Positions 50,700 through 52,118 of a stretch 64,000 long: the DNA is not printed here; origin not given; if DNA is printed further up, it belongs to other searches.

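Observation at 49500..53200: AT-rich four-gene island: a candidate novel defence or abortive-infection module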

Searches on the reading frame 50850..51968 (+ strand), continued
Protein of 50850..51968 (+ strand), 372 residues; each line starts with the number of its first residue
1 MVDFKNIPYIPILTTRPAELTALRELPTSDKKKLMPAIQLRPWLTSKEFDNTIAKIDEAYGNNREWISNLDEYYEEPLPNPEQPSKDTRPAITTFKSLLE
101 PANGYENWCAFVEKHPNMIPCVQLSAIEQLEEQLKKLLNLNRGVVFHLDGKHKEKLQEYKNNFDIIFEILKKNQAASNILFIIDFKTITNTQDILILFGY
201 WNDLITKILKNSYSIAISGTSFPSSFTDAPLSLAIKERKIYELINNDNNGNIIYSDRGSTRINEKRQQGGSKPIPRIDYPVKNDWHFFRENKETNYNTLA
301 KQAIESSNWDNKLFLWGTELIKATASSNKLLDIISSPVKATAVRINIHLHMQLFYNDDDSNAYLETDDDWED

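Call 61: predict_structure(alignment_id=A5)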
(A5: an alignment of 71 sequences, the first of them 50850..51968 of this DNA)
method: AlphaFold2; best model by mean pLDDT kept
length: 372 residues; sequences in the alignment: 71
mean_pLDDT: 92.3   pTM: 0.92
mean pLDDT of the five models: 92.3, 91.7, 90.9, 90.4, 90.2
residues with pLDDT >= 90: 304; 70-90: 49; 50-70: 19; < 50: 0
segments of 3 or more residues with pLDDT < 50: none
pLDDT, mean of each block of 10 residues (from residue 1): 94 96 97 98 94 98 97 89 77 97 98 98 96 95 96 92 91 80 95 91 95 96 92 94 94 93 62 92 95 93 98 97 88 92 97 90 86 60
secondary structure, 60 per line:
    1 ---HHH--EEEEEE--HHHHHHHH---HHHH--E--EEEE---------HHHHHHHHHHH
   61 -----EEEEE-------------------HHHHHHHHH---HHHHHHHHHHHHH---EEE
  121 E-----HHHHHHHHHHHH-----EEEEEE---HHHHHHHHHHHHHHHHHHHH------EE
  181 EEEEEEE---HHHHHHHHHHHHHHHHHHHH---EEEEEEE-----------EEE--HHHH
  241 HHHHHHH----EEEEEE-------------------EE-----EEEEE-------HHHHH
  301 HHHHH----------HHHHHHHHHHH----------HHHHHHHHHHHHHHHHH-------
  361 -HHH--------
elements in order: E9-14 H17-24 H28-31 E37-40 H50-60 E66-70 H90-98 H102-114 E118-121 H127-138 E144-149 H153-172 E179-187 H191-210 E214-220 E232-234 H237-247 E252-257 E284-288 H296-305 H316-326 H337-353

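Call 63: get_annotated_region(hit=H7, flank=4000)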
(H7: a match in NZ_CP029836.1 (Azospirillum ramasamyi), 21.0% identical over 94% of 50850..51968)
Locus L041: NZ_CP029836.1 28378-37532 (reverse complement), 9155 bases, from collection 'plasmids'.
description: Azospirillum ramasamyi strain M2T2B2 plasmid unnamed6, complete sequence
organism: Azospirillum ramasamyi (NCBI taxid 682998)
taxonomy: Bacteria; Pseudomonadota; Alphaproteobacteria; Rhodospirillales; Azospirillaceae; Azospirillum; Azospirillum ramasamyi
host: -; source: single cell,Cow dung; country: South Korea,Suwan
typing (MOB-suite, as given by PLSDB): mobilizable; relaxase MOBP
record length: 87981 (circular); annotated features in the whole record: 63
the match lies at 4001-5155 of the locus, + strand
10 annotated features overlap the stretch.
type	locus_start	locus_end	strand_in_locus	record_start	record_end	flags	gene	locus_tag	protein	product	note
CDS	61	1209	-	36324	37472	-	-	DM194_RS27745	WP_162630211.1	hypothetical protein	-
CDS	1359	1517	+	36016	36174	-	-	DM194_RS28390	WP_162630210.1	hypothetical protein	-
CDS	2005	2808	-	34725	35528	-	-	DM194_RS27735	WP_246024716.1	ImmA/IrrE family metallo-endopeptidase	-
CDS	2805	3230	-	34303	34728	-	-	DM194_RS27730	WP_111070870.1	hypothetical protein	-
CDS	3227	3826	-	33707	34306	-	-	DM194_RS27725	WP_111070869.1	sigma-70 family RNA polymerase sigma factor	-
CDS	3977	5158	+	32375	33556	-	-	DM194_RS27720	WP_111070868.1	hypothetical protein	-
CDS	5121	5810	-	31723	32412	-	-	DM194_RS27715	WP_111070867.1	sce7726 family protein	-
CDS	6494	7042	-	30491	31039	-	-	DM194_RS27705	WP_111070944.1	hypothetical protein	-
CDS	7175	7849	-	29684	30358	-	-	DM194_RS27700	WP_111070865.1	hypothetical protein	-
CDS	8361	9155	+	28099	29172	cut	-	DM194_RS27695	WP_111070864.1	DUF3644 domain-containing protein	-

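Call 64: get_annotated_region(hit=H5, flank=4000)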
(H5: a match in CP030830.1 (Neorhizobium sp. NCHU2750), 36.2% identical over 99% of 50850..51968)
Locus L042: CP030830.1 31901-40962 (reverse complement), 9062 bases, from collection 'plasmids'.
description: Neorhizobium sp. NCHU2750 plasmid pNCHU2750c, complete sequence
organism: Neorhizobium sp. NCHU2750 (NCBI taxid 1825976)
taxonomy: Bacteria; Pseudomonadota; Alphaproteobacteria; Hyphomicrobiales; Rhizobiaceae; Neorhizobium; Neorhizobium sp. NCHU2750
host: -; source: Rosa; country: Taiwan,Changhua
typing (MOB-suite, as given by PLSDB): conjugative; relaxase MOBQ; mating-pair formation MPF_T
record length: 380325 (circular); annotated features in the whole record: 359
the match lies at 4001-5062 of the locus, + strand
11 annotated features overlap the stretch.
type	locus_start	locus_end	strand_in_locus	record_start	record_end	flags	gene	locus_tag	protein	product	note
CDS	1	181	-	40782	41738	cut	fecR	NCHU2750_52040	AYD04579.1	transmembrane sensor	-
CDS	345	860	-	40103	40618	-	-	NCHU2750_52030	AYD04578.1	RNA polymerase sigma factor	-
CDS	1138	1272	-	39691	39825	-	-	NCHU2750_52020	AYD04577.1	hypothetical protein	-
CDS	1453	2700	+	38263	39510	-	-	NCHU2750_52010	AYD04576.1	hypothetical protein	-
CDS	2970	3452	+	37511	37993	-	-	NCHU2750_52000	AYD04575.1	hypothetical protein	-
CDS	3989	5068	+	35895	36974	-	-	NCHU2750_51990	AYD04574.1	hypothetical protein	-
CDS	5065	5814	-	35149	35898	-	-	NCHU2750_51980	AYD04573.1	hypothetical protein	-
CDS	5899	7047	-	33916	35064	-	-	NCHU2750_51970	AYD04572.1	hypothetical protein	-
CDS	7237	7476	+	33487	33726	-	-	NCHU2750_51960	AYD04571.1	prevent-host-death protein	-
CDS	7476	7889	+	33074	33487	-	-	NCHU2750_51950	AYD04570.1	DNA-binding protein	-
CDS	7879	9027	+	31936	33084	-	-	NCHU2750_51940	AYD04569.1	integrase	-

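Call 78: search_protein_families(library=padloc, proteins=[L002:3079-3597:+, L004:1781-2215:+, L019:3784-4494:+, L040:3812-4492:+, L011:4035-4457:+], max_evalue=1)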
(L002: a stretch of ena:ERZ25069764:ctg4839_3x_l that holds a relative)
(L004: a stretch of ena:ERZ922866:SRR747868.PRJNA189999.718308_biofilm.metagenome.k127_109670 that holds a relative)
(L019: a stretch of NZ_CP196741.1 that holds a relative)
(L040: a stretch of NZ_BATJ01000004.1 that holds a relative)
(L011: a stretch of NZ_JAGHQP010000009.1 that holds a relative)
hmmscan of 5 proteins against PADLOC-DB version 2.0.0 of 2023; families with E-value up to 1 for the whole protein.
L002:3079-3597:+ (172 aa): 1 family
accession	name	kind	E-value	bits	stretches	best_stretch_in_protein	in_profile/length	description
PDLC00219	KwaA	-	0.032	12.2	1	8-74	42-105/194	Unknown function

L004:1781-2215:+ (144 aa): 1 family
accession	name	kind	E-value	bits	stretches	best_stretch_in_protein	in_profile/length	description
PDLC03841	LeoBC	-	0.0087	13.2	1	58-129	477-557/601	-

L019:3784-4494:+ (236 aa): 0 families

L040:3812-4492:+ (226 aa): 4 families
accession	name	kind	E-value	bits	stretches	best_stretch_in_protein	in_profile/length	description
PDLC04057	PD-T4-6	-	0.0013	15.8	1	75-198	282-399/443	-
PDLC03794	RTasSLATT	-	0.0084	13.9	1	33-138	90-173/176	DRT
PDLC01043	CorA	-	0.012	12.3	1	82-156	357-432/457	CorA-like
PDLC01156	Mem_02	-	0.027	12.3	1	85-180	49-95/235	Membrane protein (2TM) with a globular domain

L011:4035-4457:+ (140 aa): 0 families

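Call 79: find_encoding_contigs(protein=P0031, flank=10000, max_places=2)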
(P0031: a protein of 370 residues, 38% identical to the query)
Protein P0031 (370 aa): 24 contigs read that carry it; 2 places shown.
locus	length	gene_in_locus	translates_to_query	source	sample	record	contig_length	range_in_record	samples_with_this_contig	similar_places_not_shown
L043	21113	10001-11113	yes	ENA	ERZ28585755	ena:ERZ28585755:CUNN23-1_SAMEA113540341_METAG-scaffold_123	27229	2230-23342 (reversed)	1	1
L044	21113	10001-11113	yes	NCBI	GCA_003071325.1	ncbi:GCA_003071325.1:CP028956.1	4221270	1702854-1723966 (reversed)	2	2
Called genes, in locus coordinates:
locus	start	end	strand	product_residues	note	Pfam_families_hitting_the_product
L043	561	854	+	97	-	PF13560:HTH_31, PF12844:HTH_19 (weak), PF01381:HTH_3, PF13443:HTH_26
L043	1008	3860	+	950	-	PF03212:Pertactin, PF03797:Autotransporter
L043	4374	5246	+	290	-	PF26340:DNA-SBD_ScoMcrA, PF13391:HNH_2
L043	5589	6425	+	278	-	-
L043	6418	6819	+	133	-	PF06836:DUF1240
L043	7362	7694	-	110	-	-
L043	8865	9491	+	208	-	-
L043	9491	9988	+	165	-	PF06114:Peptidase_M78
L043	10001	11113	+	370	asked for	PF14350:Beta_protein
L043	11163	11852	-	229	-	PF26915:Phage_P4_cII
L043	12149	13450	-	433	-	PF13657:Couple_hipA, PF07804:HipA_C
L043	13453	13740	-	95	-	PF01381:HTH_3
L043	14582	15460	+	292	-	PF12834:Phage_int_SAM_2, PF12835:Integrase_1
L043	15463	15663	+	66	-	PF05930:Phage_AlpA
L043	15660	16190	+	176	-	PF10554:Phage_ASH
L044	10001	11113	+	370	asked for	PF14350:Beta_protein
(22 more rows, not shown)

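Call 80: find_encoding_contigs(protein=P0100, flank=10000, max_places=1)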
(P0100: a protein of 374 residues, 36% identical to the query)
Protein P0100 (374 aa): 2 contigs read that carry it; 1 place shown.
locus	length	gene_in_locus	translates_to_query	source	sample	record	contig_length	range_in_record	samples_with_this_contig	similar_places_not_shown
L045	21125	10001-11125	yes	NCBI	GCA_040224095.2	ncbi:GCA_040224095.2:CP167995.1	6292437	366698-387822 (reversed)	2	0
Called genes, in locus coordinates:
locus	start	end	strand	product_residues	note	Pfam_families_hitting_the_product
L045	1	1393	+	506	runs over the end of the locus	PF00171:Aldedh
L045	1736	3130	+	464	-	PF06751:EutB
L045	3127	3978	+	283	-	PF05985:EutC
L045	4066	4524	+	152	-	PF00583:Acetyltransf_1, PF13673:Acetyltransf_10, PF13508:Acetyltransf_7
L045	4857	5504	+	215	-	PF09335:VTT_dom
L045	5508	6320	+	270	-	PF06167:Peptidase_M90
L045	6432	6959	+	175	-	PF00719:Pyrophosphatase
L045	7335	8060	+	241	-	PF00717:Peptidase_S24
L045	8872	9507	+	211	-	-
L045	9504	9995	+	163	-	PF06114:Peptidase_M78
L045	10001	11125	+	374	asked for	PF14350:Beta_protein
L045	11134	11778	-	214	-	PF26915:Phage_P4_cII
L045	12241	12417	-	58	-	-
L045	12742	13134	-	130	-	-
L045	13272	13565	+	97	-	PF13560:HTH_31, PF12844:HTH_19 (weak), PF01381:HTH_3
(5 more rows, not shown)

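Call 81: find_encoding_contigs(protein=P0120, flank=10000, max_places=1)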
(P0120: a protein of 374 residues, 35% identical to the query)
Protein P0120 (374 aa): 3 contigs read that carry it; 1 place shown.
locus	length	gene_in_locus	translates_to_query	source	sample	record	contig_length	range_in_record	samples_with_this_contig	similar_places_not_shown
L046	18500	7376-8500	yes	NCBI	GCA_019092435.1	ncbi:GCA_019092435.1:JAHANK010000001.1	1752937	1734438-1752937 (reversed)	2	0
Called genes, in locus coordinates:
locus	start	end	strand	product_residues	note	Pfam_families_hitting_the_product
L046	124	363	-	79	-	-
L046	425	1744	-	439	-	PF13657:Couple_hipA, PF07804:HipA_C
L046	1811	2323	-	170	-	-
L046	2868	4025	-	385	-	-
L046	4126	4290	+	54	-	PF05930:Phage_AlpA, PF12728:HTH_17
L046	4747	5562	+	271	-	PF04471:Mrr_cat, PF22722:NA-iREase1, PF01396:Zn_ribbon_Top1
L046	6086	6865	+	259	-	-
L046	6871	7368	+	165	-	PF06114:Peptidase_M78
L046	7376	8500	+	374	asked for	PF14350:Beta_protein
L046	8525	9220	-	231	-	PF26915:Phage_P4_cII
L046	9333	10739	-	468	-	PF13657:Couple_hipA, PF07804:HipA_C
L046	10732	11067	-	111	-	PF13560:HTH_31 (weak), PF01381:HTH_3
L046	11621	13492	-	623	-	PF03979:Sigma70_r1_1, PF00140:Sigma70_r1_2, PF04546:Sigma70_ner, PF04542:Sigma70_r2, PF04539:Sigma70_r3, PF04545:Sigma70_r4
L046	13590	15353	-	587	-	PF01807:Zn_ribbon_DnaG, PF08275:DNAG_N, PF01751:Toprim, PF13155:Toprim_2, PF13362:Toprim_3 (weak), PF13662:Toprim_4, PF08278:DnaG_DnaB_bind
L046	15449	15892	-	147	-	PF09424:YqeY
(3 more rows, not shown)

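Call 87: find_related_loci(query=A5, collection=viral_contigs, flank=6000)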
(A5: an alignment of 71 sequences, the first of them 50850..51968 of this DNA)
Query A5 (372 aa) in viral_contigs; peptide patterns used: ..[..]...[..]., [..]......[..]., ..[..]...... (x = any residue, [..] = any of these).
19 stretches matched a pattern; 4 encode a relative of the query (tblastn E <= 1e-3); 4 distinct loci.
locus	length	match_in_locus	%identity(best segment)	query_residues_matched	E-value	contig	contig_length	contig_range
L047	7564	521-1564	33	6-372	3e-63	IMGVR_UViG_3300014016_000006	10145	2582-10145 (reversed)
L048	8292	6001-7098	34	9-372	5e-58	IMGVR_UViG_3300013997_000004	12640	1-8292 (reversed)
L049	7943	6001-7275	33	4-372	4e-58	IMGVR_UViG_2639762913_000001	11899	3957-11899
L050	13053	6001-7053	31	3-371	4e-55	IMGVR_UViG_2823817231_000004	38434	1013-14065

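Call 92: search_protein_representatives(alignment_id=A5)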
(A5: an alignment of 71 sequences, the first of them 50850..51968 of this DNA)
Query: 71 sequences, 370 profile positions. Proteins with E-value up to 0.001 (for the whole library): 1488; up to 1e-10: 645; up to 1e-30: 299. The best 150 are listed.
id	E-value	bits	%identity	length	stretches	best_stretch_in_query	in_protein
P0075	2.8e-149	513.8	-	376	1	6-370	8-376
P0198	2.0e-146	504.4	-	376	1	3-370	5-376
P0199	5.0e-139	480.0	-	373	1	4-370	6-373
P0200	1.9e-134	464.9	-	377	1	4-370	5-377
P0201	1.7e-131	455.2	-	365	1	6-370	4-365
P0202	5.9e-131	453.5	-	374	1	3-370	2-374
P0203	9.6e-131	452.8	-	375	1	4-370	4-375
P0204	3.8e-130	450.8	-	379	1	7-370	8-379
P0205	8.0e-128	443.2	-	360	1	3-370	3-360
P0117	6.4e-127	440.2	-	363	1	3-370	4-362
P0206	5.2e-126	437.2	-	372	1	5-370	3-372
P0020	1.5e-124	432.4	-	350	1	6-370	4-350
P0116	2.0e-123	428.7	-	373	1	3-370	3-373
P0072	5.0e-123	427.4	-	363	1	3-370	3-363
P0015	3.4e-122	424.6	-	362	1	7-370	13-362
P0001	4.7e-122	424.2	-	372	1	3-370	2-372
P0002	5.8e-122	423.9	-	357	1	3-370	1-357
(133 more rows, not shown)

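Call 93: fold_search(model_id=the predicted structure, library=pdb)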
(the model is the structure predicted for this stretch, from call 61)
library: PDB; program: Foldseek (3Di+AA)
matches with E <= 10: 1184; with E <= 0.001: 3
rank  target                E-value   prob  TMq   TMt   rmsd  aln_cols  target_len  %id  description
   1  6n2f_A                2.1e-04  1.00  0.40  0.37   5.3       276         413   10  Meso-Diaminopimelate Decarboxylase from Arabidopsis thaliana (Isoform 2) (released 2019-04-24)
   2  4mfe_B                6.6e-04  0.99  0.35  0.24  12.7       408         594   10  Structure of the carboxyl transferase domain from Rhizobium etli pyruvate carboxylase with 3-hydroxypyruvate (released 2013-11-13)
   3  4m6v_C                9.9e-04  0.98  0.34  0.24  13.3       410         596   10  Structure of the carboxyl transferase domain from Rhizobium etli pyruvate carboxylase with pyruvate and biocytin (released 2014-09-10)
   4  4mim_D                1.1e-03  0.99  0.32  0.22   7.8       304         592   10  Structure of the carboxyl transferase domain from Rhizobium etli pyruvate carboxylase with 3-bromopyruvate (released 2014-08-13)
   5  4loc_B                1.2e-03  0.97  0.34  0.23  13.1       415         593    9  Structure of the carboxyl transferase domain from Rhizobium etli pyruvate carboxylase with oxamate and biotin (released 2014-09-10)
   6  8xl9_A                1.3e-03  1.00  0.36  0.22   7.3       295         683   10  Structure of human pyruvate carboxylase (released 2024-11-13)
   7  7wtd_D                1.7e-03  0.99  0.35  0.14   7.6       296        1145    9  Cryo-EM structure of human pyruvate carboxylase with acetyl-CoA in the intermediate state 1 (released 2022-11-09)
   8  4jx4_C                2.2e-03  0.95  0.34  0.24  13.1       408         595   10  Structure of the carboxyl transferase domain from Rhizobium etli pyruvate carboxylase (released 2013-05-29)
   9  4g1k_D                2.8e-03  1.00  0.37  0.52   7.0       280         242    8  Crystal structure of triosephosphate isomerase from Burkholderia thailandensis (released 2012-07-25)
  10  4jx6_B                2.8e-03  0.97  0.36  0.25  13.0       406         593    9  Structure of the carboxyl transferase domain Y628A from Rhizobium etli pyruvate carboxylase with pyruvate (released 2013-05-29)
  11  4unk_B                3.6e-03  0.97  0.29  0.39   9.4       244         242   12  Crystal structure of human triosephosphate isomerase (mutant N15D) (released 2015-02-04)
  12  1spq_A                4.0e-03  0.98  0.33  0.46   8.2       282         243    9  Understanding protein lids: Structural analysis of active hinge mutants in triosephosphate isomerase (released 2004-08-24)
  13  7zz8_B                5.1e-03  0.98  0.35  0.15   7.5       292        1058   11  Cryo-EM structure of Lactococcus lactis pyruvate carboxylase with acetyl-CoA and cyclic di-AMP (released 2022-10-12)
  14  2tod_B                5.1e-03  0.77  0.24  0.25   8.6       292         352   12  ORNITHINE DECARBOXYLASE FROM TRYPANOSOMA BRUCEI K69A MUTANT IN COMPLEX WITH ALPHA-DIFLUOROMETHYLORNITHINE (released 1999-11-17)
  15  2vom_C                5.7e-03  0.97  0.32  0.44   8.7       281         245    8  Structural basis of human triosephosphate isomerase deficiency. Mutation E104D and correlation to solvent perturbation (released 2008-06-17)
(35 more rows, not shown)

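Call 98: get_annotated_region(hit=H1, flank=3500)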
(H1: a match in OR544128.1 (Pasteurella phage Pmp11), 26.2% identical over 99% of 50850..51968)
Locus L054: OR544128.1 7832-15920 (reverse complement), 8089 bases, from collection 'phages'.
description: Pasteurella phage Pmp11, complete genome.
organism: Pasteurella phage Pmp11 (NCBI taxid 3127674)
taxonomy: Viruses
host: Pasteurella multocida Past22; source: human skin wound; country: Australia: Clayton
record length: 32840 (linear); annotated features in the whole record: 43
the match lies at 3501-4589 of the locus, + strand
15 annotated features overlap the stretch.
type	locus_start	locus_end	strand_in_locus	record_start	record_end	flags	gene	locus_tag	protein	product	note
CDS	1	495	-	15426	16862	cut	-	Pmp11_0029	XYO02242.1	DnaB-like replicative helicase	-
CDS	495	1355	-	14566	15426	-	-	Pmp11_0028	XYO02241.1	replication initiation O-like protein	-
CDS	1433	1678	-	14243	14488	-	-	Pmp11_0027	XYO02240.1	hypothetical protein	-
CDS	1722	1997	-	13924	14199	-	-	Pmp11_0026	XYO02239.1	CII-like regulator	-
CDS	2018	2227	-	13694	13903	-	-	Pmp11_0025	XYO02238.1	transcriptional repressor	-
CDS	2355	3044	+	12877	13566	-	-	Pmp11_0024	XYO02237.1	CI-like repressor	-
CDS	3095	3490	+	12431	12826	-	-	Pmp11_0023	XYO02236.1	hypothetical protein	-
CDS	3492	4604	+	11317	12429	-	-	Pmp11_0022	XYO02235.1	hypothetical protein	-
CDS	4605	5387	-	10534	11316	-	-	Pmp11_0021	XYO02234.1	hypothetical protein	-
CDS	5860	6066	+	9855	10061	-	-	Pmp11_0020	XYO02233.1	hypothetical protein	-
CDS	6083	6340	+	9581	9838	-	-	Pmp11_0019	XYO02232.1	hypothetical protein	-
CDS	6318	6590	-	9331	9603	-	-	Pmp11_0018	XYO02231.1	hypothetical protein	-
CDS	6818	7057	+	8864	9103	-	-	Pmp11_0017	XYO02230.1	hypothetical protein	-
CDS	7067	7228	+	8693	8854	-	-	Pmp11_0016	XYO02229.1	hypothetical protein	-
CDS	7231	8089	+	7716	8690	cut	-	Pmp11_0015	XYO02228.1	hypothetical protein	-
